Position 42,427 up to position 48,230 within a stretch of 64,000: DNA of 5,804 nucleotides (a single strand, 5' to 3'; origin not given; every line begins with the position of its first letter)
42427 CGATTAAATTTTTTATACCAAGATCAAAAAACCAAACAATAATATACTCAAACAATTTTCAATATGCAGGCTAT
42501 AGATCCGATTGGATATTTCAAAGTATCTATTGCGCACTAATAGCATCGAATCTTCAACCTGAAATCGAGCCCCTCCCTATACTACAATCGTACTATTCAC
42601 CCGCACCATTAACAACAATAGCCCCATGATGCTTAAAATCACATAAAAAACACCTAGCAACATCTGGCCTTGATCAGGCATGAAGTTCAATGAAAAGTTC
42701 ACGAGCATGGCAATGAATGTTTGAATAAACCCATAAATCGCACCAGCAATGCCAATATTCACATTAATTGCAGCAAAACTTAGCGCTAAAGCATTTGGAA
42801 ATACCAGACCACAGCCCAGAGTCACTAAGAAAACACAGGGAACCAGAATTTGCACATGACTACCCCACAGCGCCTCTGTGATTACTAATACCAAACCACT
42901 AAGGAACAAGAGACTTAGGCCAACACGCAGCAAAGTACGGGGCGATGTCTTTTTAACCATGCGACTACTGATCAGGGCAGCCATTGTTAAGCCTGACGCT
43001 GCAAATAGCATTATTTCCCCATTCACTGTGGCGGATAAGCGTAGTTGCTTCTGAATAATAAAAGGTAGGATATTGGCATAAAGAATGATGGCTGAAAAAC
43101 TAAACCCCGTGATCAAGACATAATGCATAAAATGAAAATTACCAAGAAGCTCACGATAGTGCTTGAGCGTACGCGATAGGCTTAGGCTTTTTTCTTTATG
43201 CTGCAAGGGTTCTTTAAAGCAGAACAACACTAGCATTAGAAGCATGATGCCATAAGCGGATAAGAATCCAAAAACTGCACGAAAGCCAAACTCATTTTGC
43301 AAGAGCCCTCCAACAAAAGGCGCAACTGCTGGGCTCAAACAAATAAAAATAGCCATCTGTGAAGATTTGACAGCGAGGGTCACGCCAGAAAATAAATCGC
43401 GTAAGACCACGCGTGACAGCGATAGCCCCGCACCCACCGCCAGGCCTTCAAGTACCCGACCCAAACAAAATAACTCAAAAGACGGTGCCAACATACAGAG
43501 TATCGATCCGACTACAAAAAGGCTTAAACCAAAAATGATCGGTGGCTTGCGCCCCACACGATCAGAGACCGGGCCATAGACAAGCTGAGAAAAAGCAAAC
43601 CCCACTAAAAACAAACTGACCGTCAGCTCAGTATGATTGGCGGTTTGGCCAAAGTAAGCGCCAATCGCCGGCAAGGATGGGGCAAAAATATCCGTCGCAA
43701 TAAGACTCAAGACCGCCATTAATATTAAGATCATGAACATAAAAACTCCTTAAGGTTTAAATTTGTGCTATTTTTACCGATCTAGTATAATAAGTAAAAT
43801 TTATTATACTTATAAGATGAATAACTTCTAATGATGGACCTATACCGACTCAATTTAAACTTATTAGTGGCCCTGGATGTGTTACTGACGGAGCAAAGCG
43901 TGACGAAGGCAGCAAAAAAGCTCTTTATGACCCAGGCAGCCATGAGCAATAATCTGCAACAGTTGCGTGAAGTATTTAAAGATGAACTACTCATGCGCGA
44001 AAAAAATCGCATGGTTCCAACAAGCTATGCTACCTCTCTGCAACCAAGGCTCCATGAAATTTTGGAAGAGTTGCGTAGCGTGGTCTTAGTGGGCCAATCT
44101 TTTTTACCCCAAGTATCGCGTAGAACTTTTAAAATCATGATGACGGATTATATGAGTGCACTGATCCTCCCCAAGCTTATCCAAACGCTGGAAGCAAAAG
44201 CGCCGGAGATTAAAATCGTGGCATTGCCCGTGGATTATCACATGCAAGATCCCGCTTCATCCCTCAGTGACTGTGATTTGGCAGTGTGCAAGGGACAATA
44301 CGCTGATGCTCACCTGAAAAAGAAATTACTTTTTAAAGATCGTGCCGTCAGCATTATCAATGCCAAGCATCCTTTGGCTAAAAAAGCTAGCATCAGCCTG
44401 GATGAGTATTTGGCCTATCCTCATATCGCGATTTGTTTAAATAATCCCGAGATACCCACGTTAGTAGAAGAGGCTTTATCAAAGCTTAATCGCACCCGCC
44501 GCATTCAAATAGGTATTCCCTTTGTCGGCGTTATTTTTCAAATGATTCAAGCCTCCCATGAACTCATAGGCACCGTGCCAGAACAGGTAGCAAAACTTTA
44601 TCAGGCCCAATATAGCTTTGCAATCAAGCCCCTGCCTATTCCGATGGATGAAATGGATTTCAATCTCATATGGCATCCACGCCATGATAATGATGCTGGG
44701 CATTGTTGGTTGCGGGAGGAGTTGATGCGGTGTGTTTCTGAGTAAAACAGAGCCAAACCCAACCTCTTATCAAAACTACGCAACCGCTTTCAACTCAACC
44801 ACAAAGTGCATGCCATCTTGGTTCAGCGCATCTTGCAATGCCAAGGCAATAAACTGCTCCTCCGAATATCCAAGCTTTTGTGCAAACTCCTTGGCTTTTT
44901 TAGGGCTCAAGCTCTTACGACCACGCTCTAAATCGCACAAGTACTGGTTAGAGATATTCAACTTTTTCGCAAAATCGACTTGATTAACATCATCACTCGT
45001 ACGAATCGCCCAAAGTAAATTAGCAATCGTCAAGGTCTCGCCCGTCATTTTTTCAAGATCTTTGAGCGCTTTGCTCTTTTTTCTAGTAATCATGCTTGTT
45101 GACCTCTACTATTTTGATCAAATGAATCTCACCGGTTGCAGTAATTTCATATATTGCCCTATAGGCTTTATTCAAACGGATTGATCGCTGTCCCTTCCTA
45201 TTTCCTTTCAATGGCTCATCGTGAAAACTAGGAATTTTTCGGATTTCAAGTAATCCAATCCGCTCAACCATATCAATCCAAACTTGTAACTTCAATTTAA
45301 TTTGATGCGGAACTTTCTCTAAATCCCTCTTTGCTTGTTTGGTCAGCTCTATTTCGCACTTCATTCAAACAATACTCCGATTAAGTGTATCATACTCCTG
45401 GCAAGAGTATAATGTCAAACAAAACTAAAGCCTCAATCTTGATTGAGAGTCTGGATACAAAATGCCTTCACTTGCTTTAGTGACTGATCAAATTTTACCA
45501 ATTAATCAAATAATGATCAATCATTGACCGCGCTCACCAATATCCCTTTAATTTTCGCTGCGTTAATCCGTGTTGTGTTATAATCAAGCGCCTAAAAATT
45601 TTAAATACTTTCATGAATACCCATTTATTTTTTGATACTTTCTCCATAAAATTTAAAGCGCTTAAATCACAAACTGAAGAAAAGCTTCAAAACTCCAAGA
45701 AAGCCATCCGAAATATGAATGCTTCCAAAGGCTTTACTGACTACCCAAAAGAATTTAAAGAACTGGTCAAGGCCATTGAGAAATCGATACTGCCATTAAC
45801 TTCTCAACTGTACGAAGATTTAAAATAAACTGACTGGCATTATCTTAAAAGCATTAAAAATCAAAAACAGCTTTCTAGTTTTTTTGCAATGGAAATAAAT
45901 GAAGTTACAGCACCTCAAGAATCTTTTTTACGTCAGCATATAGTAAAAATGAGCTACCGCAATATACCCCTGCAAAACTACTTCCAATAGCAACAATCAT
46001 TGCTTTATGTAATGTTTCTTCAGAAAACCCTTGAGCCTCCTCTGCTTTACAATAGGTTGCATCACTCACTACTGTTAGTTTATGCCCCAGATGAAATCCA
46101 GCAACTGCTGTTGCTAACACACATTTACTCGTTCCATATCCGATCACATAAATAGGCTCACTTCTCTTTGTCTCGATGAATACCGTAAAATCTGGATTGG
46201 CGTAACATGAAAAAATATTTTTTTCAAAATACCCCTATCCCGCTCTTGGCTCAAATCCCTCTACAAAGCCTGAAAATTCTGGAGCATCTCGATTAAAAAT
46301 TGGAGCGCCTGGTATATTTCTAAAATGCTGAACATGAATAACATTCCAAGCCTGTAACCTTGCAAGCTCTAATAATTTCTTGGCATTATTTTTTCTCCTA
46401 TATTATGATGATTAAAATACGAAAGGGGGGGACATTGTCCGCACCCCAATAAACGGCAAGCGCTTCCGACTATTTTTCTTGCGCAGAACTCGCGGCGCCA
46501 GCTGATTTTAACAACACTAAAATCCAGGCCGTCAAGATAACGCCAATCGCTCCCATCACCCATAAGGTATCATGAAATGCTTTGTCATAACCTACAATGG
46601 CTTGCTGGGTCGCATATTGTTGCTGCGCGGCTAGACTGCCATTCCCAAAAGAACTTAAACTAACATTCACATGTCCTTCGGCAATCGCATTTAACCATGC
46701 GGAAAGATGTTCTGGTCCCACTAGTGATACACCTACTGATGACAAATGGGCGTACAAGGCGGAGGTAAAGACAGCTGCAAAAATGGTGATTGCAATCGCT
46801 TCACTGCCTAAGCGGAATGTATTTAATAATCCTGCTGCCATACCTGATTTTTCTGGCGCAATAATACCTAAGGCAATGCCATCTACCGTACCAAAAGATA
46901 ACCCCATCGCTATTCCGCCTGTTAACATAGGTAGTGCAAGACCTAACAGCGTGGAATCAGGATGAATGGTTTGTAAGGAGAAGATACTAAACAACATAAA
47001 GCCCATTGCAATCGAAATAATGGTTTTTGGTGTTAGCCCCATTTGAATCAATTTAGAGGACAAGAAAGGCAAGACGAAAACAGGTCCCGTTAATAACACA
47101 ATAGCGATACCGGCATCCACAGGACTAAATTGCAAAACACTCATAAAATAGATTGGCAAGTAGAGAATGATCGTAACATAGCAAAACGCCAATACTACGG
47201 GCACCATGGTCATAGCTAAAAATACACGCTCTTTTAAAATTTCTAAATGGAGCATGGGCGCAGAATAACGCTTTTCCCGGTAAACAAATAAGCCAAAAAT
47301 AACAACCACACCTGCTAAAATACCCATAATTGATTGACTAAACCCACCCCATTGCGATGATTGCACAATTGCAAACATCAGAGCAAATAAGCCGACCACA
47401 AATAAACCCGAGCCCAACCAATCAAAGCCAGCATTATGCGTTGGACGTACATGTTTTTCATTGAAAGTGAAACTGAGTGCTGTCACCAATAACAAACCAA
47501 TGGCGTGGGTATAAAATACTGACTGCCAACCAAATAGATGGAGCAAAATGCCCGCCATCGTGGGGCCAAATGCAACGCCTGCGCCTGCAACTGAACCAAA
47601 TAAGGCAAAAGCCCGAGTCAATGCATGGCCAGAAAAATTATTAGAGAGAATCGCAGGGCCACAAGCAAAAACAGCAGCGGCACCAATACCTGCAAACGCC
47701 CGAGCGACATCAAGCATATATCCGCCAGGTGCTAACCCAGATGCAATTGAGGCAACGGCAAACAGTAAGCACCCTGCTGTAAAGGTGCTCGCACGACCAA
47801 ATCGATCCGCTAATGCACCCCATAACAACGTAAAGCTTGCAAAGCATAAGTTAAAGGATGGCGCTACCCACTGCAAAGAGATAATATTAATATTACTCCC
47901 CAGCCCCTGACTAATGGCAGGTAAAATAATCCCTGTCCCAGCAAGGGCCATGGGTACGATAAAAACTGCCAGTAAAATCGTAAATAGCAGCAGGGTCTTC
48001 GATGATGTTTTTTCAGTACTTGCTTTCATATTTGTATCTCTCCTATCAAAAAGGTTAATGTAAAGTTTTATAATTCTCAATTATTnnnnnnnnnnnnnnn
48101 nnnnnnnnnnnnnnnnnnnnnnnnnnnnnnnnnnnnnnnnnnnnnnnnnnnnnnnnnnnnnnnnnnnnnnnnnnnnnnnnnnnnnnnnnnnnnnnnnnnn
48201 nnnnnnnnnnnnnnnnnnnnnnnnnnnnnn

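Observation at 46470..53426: Eight-gene ACP-SDR-ligase-ACP-KAS III-unknown-ATPase-MFS operon: an uncharacterised lipid or small-molecule pathway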

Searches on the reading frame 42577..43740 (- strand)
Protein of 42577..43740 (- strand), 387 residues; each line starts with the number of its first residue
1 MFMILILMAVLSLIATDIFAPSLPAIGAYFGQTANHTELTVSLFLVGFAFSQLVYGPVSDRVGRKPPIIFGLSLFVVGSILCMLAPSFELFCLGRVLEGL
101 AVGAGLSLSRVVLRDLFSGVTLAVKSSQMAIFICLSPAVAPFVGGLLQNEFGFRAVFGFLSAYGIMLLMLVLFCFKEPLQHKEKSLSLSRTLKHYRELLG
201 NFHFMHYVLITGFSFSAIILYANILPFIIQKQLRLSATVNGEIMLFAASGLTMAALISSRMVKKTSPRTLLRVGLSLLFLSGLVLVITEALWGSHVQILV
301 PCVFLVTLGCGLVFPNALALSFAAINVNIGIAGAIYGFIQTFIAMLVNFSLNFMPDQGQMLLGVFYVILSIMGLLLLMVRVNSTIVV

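Call 25: search_protein_families(library=pfam, proteins=[window:42577-43740:-], max_evalue=0.01)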
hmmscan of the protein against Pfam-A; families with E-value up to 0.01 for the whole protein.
window:42577-43740:- (387 aa): 3 families
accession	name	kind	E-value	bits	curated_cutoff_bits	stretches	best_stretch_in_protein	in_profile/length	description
PF07690.21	MFS_1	-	3.9e-41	141.6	33.4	1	5-343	1-342/347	Major Facilitator Superfamily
PF00083.30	Sugar_tr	-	9.9e-14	51.5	22.3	1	36-109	47-123/452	Sugar (and other) transporter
PF06609.19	TRI12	-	3e-08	33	23.2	1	17-173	61-216/599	Fungal trichothecene efflux pump (TRI12)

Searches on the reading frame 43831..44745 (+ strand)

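Call 25: search_protein_families(library=pfam, proteins=[window:43831-44745:+], max_evalue=0.01)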
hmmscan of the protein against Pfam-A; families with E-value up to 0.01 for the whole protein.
window:43831-44745:+ (304 aa): 2 families
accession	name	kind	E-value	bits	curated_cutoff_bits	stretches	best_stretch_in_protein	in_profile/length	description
PF03466.25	LysR_substrate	-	3.4e-19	69.5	28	1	95-298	3-204/209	LysR substrate binding domain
PF00126.33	HTH_1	-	6e-13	49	26.6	1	9-66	1-58/60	Bacterial regulatory helix-turn-helix protein, lysR family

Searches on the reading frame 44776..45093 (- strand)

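Call 25: search_protein_families(library=pfam, proteins=[window:44776-45093:-], max_evalue=0.01)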
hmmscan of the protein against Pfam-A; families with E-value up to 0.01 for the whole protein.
window:44776-45093:- (105 aa): 3 families
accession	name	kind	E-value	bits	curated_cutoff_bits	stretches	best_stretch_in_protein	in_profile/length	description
PF01381.28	HTH_3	-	1.4e-08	35.1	23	1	31-80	5-54/55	Helix-turn-helix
PF18039.7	UBA_6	-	6.6e-05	23.3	23.5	1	69-81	6-18/42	UBA-like domain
PF13560.12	HTH_31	-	0.0046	17.7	27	1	31-80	10-60/64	Helix-turn-helix domain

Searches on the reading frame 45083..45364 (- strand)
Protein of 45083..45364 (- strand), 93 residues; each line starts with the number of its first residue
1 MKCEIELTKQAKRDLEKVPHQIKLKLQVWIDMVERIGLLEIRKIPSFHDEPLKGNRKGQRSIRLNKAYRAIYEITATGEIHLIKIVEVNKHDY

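Call 25: search_protein_families(library=pfam, proteins=[window:45083-45364:-], max_evalue=0.01)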
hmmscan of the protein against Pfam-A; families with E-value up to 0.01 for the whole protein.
window:45083-45364:- (93 aa): 3 families
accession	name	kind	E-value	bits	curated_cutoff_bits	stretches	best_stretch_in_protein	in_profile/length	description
PF05016.21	ParE_toxin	-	1.4e-05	26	23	1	5-91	1-85/89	ParE toxin of type II toxin-antitoxin system, parDE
PF05015.19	HigB-like_toxin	-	3.2e-05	24.8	27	1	17-74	20-78/91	RelE-like toxin of type II toxin-antitoxin system HigB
PF15738.11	YafQ_toxin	-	0.0043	17.7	30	1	4-91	2-83/88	Bacterial toxin of type II toxin-antitoxin system, YafQ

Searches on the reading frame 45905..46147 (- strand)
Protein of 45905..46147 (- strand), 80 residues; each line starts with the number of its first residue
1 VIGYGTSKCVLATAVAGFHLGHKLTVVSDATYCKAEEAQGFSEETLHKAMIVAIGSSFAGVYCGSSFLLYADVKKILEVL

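Call 25: search_protein_families(library=pfam, proteins=[window:45905-46147:-], max_evalue=0.01)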
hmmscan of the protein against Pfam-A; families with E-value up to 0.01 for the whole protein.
window:45905-46147:- (80 aa): 1 family
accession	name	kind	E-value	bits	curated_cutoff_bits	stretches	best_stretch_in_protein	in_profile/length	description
PF00857.26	Isochorismatase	-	9.5e-06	26.2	27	1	2-51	119-168/175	Isochorismatase domain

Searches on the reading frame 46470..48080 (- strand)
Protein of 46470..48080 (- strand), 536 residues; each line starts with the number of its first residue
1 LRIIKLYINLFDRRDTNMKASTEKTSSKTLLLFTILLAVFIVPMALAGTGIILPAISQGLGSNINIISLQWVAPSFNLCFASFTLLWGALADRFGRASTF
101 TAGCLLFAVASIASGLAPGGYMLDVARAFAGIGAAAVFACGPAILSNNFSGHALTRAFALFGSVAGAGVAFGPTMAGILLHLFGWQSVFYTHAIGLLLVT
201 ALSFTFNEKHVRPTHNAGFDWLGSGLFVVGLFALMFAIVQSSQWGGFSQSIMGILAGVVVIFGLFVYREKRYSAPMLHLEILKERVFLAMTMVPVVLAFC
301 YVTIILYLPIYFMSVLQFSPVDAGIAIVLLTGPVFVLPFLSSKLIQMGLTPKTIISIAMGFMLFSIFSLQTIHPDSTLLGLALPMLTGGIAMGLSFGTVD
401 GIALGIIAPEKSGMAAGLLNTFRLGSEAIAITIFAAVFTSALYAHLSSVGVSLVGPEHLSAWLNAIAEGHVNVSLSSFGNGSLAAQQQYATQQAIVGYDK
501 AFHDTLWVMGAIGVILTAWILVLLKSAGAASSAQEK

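Call 4: search_protein_families(library=pfam, proteins=[window:46470-48080:-], max_evalue=0.01)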
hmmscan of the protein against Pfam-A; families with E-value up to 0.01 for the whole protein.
window:46470-48080:- (536 aa): 1 family
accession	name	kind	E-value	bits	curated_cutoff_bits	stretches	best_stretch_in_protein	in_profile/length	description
PF07690.21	MFS_1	-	3.1e-35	122.2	33.4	1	35-426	1-342/347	Major Facilitator Superfamily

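Call 5: search_protein_families(library=ncbifam, proteins=[window:46470-48080:-], max_evalue=0.01)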
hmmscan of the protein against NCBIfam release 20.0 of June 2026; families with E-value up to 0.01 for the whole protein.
window:46470-48080:- (536 aa): 39 families (the best 25 are shown)
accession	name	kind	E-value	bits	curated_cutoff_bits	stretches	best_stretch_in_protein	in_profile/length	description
TIGR00711.1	efflux_EmrB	subfamily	4e-44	151.2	230.2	1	31-517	3-479/485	DHA2 family efflux MFS transporter permease subunit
NF000025.1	MFS_efflux_tcmA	exception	1.2e-27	96.9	999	1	34-425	30-419/538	tetracenomycin C efflux MFS transporter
NF011571.1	PRK14995.1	subfamily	4.5e-23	81.8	701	1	29-472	4-438/493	SmvA family efflux MFS transporter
NF000031.1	MFS_efflux_LmrA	exception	3.1e-22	78.9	850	1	10-437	10-436/484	lincomycin efflux MFS transporter Lmr(A)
NF040895.2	MFS_effux_SdrM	equivalog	7.1e-22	78.1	550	1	34-407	10-369/441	multidrug efflux MFS transporter SdrM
NF000391.1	EmrB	exception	2.6e-21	75.8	925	1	29-517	10-489/501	multidrug efflux MFS transporter permease subunit EmrB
NF040856.1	FexB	exception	2.3e-19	69.6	950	1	22-430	5-413/469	chloramphenicol/florfenicol efflux MFS transporter FexB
NF012169.0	qepA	equivalog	4.6e-19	68.4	1075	1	30-524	21-502/511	fluoroquinolone efflux MFS transporter QepA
NF012180.1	tet_MFS_43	exception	4.9e-19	68.7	999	1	31-330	22-321/484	tetracycline efflux MFS transporter Tet(43)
NF033896.2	MFS_LfrA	equivalog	4.1e-18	65.3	825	1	20-449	9-434/504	efflux MFS transporter LfrA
NF000089.1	qac_MFS_AB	exception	1.5e-16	60.3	900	1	17-524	10-504/514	QacA/B family quaternary ammonium compound efflux MFS transporter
NF008314.0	PRK11102.1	equivalog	1.5e-15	57.4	303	1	24-208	4-187/396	Bcr/CflA family multidrug efflux MFS transporter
NF000218.1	FexA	exception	3.3e-15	55.7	900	1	21-428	12-420/475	chloramphenicol/florfenicol efflux MFS transporter FexA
TIGR00895.1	2A0115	subfamily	5.9e-15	55.1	418.55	1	22-208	9-194/398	aromatic acid/H+ symport family MFS transporter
TIGR00880.1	2_A_01_02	superfamily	3.7e-14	53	131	1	82-206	9-137/141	multidrug resistance protein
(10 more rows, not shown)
